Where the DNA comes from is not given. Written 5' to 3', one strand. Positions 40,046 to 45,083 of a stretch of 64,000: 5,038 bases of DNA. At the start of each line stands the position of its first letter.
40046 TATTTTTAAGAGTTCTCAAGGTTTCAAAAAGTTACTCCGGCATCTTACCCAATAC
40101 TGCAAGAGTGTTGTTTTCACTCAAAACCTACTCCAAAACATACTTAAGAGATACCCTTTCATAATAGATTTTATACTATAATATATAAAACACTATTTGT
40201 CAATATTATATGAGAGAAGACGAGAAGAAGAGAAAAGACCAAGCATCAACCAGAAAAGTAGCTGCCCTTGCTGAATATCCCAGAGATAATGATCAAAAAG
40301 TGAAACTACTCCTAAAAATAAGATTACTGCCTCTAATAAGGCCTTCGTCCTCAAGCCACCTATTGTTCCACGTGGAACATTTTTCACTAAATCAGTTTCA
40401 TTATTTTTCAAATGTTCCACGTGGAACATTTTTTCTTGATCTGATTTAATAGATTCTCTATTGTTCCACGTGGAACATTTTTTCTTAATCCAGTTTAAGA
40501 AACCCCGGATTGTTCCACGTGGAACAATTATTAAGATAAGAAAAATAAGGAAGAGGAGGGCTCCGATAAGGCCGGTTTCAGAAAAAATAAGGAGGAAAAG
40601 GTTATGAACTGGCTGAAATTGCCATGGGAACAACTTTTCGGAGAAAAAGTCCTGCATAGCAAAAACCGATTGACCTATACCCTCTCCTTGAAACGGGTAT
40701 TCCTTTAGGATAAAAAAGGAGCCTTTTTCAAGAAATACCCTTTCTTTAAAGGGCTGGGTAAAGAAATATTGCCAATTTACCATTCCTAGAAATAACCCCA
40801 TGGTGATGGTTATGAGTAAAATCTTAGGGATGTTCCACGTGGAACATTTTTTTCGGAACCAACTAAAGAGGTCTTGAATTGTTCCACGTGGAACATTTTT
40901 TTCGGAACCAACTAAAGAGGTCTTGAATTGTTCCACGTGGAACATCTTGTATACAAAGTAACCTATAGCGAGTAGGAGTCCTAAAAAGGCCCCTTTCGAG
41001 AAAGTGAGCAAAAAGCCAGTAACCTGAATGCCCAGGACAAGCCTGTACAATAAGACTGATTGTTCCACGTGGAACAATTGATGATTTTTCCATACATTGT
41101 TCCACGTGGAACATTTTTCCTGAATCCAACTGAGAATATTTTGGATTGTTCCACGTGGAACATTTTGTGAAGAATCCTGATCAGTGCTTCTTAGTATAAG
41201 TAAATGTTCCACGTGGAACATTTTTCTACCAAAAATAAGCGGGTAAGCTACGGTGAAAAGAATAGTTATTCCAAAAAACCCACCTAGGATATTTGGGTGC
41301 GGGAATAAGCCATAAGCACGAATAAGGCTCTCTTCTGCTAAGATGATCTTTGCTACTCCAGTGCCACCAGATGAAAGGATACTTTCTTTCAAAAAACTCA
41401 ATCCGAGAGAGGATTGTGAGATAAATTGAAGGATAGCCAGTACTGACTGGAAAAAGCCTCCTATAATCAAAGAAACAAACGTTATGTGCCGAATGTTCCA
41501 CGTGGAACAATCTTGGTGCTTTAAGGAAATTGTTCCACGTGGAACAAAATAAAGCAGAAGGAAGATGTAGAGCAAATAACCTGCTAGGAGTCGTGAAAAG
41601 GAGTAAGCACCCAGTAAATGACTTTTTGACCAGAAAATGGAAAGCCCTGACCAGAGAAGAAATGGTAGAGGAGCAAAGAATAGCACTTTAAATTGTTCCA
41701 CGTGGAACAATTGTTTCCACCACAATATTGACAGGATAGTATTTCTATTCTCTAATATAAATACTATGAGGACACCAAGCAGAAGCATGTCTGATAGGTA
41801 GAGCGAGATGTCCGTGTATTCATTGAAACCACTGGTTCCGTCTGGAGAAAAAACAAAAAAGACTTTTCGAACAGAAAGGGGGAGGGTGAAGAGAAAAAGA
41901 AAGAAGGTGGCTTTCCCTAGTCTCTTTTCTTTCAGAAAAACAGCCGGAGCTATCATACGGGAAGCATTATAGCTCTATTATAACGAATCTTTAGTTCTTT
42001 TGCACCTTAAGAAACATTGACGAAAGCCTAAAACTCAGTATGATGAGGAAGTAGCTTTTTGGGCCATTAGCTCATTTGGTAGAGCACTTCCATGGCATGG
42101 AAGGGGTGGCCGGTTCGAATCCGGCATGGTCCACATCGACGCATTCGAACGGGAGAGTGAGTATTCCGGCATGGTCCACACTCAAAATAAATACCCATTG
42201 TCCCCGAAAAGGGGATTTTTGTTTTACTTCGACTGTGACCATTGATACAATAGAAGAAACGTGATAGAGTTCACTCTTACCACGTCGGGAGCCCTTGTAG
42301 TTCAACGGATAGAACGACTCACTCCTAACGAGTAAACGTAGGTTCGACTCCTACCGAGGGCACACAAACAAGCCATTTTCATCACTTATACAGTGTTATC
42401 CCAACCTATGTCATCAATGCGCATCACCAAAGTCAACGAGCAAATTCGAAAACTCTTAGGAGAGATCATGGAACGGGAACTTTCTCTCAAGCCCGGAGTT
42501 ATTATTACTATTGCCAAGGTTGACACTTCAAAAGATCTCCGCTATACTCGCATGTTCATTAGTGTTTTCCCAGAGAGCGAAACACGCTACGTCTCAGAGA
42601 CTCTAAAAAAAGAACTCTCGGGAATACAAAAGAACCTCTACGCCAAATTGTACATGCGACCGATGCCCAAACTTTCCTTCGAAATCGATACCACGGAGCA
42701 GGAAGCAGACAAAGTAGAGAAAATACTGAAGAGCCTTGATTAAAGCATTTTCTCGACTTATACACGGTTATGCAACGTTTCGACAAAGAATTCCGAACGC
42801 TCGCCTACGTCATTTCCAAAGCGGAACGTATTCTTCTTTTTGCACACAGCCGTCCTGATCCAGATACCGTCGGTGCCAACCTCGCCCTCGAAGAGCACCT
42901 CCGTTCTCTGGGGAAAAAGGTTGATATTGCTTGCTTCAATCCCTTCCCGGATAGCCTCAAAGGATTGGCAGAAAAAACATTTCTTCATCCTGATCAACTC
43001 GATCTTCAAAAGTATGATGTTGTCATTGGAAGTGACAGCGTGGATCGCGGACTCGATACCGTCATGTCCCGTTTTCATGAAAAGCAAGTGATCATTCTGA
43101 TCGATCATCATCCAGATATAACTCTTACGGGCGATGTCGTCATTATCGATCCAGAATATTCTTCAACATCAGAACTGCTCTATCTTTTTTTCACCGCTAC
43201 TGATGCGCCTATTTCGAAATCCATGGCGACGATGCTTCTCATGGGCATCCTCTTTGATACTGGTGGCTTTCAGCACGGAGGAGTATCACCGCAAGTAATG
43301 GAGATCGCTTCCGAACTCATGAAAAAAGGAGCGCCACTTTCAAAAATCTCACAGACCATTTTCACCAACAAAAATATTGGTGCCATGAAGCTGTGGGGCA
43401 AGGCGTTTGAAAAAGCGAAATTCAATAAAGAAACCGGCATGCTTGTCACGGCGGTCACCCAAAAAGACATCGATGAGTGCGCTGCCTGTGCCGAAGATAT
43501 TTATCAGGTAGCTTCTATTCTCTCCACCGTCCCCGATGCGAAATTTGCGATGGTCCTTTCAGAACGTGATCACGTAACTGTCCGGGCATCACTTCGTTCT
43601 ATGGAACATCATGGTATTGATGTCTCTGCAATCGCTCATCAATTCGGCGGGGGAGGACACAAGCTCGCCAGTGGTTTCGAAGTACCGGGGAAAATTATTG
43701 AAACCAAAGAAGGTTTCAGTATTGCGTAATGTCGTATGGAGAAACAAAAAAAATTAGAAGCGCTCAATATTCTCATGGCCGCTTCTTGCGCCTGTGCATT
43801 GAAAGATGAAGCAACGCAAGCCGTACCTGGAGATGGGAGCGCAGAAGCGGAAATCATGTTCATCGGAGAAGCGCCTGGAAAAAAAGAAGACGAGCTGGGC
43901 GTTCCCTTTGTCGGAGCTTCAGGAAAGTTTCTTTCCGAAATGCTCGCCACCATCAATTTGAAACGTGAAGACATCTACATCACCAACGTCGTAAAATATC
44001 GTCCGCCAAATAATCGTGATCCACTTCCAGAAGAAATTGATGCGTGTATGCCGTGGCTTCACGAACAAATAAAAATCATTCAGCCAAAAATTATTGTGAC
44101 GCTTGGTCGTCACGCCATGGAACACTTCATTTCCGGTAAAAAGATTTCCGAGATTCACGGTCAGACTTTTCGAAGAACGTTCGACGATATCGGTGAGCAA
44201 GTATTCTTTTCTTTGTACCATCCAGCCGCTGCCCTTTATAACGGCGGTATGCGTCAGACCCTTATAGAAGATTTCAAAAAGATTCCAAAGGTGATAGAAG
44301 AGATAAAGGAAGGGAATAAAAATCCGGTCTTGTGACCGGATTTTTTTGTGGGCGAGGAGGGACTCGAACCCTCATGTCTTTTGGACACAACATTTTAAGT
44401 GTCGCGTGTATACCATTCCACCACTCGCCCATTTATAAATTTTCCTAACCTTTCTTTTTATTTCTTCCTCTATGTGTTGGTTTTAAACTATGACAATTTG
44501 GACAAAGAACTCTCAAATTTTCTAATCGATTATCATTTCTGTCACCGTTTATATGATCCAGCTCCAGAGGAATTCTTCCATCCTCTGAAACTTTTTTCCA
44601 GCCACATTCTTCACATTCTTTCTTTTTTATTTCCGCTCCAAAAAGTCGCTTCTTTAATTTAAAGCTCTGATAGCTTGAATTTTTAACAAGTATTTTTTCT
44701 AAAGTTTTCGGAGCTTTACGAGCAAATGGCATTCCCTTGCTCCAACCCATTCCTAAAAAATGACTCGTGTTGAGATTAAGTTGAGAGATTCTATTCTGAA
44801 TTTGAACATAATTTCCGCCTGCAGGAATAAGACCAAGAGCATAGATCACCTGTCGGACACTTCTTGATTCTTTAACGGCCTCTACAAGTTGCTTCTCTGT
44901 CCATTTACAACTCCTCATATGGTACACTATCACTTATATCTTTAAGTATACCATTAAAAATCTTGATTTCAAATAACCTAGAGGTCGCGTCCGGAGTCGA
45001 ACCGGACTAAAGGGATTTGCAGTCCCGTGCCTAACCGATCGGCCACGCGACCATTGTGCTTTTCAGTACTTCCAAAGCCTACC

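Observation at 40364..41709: Fourteen copies of a perfect 16-bp palindrome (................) embedded in frame in an O-antigen-ligase-like gene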

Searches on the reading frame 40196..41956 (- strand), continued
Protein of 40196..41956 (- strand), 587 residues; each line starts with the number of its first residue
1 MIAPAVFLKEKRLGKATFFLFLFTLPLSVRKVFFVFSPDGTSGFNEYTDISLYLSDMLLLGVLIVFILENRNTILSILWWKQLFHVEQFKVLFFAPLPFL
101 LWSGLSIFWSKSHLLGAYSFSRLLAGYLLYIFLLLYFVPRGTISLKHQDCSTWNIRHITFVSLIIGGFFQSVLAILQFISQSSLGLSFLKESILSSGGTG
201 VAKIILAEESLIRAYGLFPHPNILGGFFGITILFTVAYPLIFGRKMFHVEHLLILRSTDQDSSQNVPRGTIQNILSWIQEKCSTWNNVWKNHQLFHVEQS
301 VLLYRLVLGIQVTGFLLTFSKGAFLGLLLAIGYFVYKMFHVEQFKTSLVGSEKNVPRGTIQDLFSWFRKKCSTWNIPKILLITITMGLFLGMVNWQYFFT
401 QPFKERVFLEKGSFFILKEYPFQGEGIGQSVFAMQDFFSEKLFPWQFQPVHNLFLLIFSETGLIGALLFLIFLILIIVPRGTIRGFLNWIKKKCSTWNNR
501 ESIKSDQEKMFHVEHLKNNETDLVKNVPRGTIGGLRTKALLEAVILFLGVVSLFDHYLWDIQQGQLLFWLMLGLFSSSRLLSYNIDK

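Call 60: predict_structure(alignment_id=A1)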
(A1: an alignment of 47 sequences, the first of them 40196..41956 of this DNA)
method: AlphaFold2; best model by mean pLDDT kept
length: 587 residues; sequences in the alignment: 47
mean_pLDDT: 79.3   pTM: 0.83
mean pLDDT of the five models: 79.3, 77.9, 76.8, 76.6, 74.6
residues with pLDDT >= 90: 272; 70-90: 151; 50-70: 64; < 50: 100
segments of 3 or more residues with pLDDT < 50: 142-144, 147-149, 246-248, 250-269, 271-273, 283-296, 342-358, 373-375, 499-502, 504-529
pLDDT, mean of each block of 10 residues (from residue 1): 73 92 92 89 83 95 92 76 80 96 98 97 97 84 48 79 96 94 74 75 86 90 96 95 60 44 44 53 47 53 91 95 96 86 45 48 68 60 84 89 91 95 97 94 88 95 98 88 73 59 47 41 45 84 97 92 96 93 60
secondary structure, 60 per line:
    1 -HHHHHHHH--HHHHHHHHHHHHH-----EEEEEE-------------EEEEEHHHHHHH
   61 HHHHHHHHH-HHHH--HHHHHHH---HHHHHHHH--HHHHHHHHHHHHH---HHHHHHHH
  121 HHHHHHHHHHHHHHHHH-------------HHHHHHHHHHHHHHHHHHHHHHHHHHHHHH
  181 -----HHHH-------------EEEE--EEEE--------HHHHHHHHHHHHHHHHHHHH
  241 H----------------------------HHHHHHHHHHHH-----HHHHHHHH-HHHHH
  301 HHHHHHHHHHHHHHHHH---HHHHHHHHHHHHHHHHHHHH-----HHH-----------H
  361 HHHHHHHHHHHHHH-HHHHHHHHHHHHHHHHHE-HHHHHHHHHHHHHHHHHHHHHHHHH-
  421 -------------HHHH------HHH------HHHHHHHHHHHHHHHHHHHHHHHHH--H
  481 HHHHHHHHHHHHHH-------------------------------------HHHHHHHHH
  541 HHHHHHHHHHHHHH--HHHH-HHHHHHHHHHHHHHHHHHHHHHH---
elements in order: H2-9 H12-24 E30-35 E49-53 H54-69 H71-74 H77-83 H87-94 H97-109 H113-137 H151-180 H186-189 E203-206 E209-212 H221-241 H270-281 H287-294 H296-317 H321-340 H360-374 H376-392 H395-419 H434-437 H453-477 H480-494 H532-554 H557-560 H562-584

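Call 63: fold_search(model_id=the predicted structure, library=pdb)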
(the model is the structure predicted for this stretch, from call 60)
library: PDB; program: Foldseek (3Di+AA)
matches with E <= 10: 42; with E <= 0.001: 1
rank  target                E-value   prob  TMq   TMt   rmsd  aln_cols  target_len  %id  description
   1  7tpg_B                6.0e-05  1.00  0.44  0.61  10.0       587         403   12  Single-Particle Cryo-EM Structure of the WaaL O-antigen ligase in its ligand bound state (released 2022-04-06)
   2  9fq8_4Q               4.9e-01  0.10  0.13  0.15  25.4       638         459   12  Perkinsus marinus Respiratory complex CIV (released 2025-06-25)
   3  2wsx_A                1.7e+00  0.06  0.14  0.15  26.8       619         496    8  Crystal Structure of Carnitine Transporter from Escherichia coli (released 2010-09-08)
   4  8qrp                  1.7e+00  0.04  0.10  0.12  23.8       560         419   11  ASCT2 protomer in lipid nanodiscs with bound glutamine and Na+ ions in the outward-facing state (OFS.1) (released 2024-08-14)
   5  7ugv                  2.3e+00  0.03  0.10  0.12  21.5       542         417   11  Asp-bound GltPh RSMR mutant in IFS-A2 state (released 2023-03-29)
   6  7r5k_B0               2.4e+00  0.02  0.09  0.05  29.9       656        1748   12  Human nuclear pore complex (constricted) (released 2022-06-22)
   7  8ffm_A                2.5e+00  0.03  0.08  0.07  27.1       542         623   10  Wildtype rat TRPV2 in nanodiscs bound to RR and 2-APB (released 2024-02-07)
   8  8dck_B                3.3e+00  0.04  0.10  0.10  24.1       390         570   14  Structure of hemolysin A secretion system HlyB/D complex, ATP-bound (released 2022-09-14)
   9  8qqk_A                3.4e+00  0.03  0.12  0.11  24.8       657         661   11  Cryo-EM structure of E. coli cytochrome bo3 quinol oxidase assembled in peptidiscs (released 2024-04-24)
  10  7dty_R                3.9e+00  0.05  0.10  0.14  23.8       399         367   11  Structural basis of ligand selectivity conferred by the human glucose-dependent insulinotropic polypeptide receptor (released 2021-08-04)
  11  8eks_A                3.9e+00  0.03  0.09  0.08  20.5       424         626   11  rat TRPV2 in nanodiscs in the presence of weak acid at pH 5 (released 2023-09-27)
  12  9b3w_A                4.1e+00  0.03  0.09  0.09  28.7       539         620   10  Rat TRPV2 E724A/D725A Apo (released 2025-02-26)
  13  9ckz_A                4.5e+00  0.02  0.12  0.12  29.0       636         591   11  Cryo-EM structure of human XPR1 in apo state (released 2025-06-18)
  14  7ugd                  4.5e+00  0.02  0.10  0.12  26.1       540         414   10  Asp-bound GltPh RSMR mutant in IFS-A1 state (released 2023-03-29)
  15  9b3z_A                4.7e+00  0.02  0.09  0.09  28.0       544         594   10  Rat TRPV2 E724A/D725A bound to probenecid and 2-APB (released 2025-02-12)
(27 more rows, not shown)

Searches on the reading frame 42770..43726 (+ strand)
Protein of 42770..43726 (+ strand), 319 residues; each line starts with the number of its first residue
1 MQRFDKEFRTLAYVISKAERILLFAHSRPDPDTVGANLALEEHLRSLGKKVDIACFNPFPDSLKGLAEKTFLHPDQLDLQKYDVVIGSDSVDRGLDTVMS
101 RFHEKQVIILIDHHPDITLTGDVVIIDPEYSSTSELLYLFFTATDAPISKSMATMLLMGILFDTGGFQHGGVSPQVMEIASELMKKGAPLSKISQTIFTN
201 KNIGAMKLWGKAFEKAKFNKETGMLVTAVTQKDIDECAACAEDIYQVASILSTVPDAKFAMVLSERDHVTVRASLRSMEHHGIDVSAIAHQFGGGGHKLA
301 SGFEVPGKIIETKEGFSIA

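Call 8: search_protein_families(library=pfam, proteins=[window:42770-43726:+], max_evalue=0.01)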
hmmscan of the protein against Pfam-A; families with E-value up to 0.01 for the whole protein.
window:42770-43726:+ (319 aa): 2 families
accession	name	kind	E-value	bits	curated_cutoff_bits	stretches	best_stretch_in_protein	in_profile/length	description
PF01368.27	DHH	-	2.7e-13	50.7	28.1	1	20-160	1-125/125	DHH family, N-terminal domain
PF02272.25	DHHA1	-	1.1e-06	29.5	25.9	1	242-307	16-85/102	DHHA1 domain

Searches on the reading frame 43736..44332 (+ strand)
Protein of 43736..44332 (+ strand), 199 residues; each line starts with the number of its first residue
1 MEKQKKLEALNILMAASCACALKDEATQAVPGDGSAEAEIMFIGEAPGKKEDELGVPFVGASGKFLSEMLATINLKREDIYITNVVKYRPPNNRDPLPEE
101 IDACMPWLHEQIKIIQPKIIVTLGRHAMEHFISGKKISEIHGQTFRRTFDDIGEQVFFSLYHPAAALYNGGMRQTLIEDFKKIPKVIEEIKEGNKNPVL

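Call 8: search_protein_families(library=pfam, proteins=[window:43736-44332:+], max_evalue=0.01)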
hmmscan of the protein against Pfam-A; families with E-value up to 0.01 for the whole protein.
window:43736-44332:+ (199 aa): 1 family
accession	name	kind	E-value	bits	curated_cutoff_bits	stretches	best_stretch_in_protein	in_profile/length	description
PF03167.25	UDG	-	2.1e-39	135.2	24.3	1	31-173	1-128/141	Uracil DNA glycosylase superfamily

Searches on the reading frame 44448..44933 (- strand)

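Call 14: search_protein_families(library=pfam, proteins=[window:44448-44933:-], max_evalue=0.001)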
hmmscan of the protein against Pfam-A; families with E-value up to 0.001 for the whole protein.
window:44448-44933:- (162 aa): 2 families
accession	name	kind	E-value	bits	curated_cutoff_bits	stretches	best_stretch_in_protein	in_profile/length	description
PF13392.12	HNH_3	-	3.9e-07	30.1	24.8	1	119-143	13-39/46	HNH endonuclease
PF01844.29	HNH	-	9.8e-07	29.3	21.4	1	107-151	1-44/47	HNH endonuclease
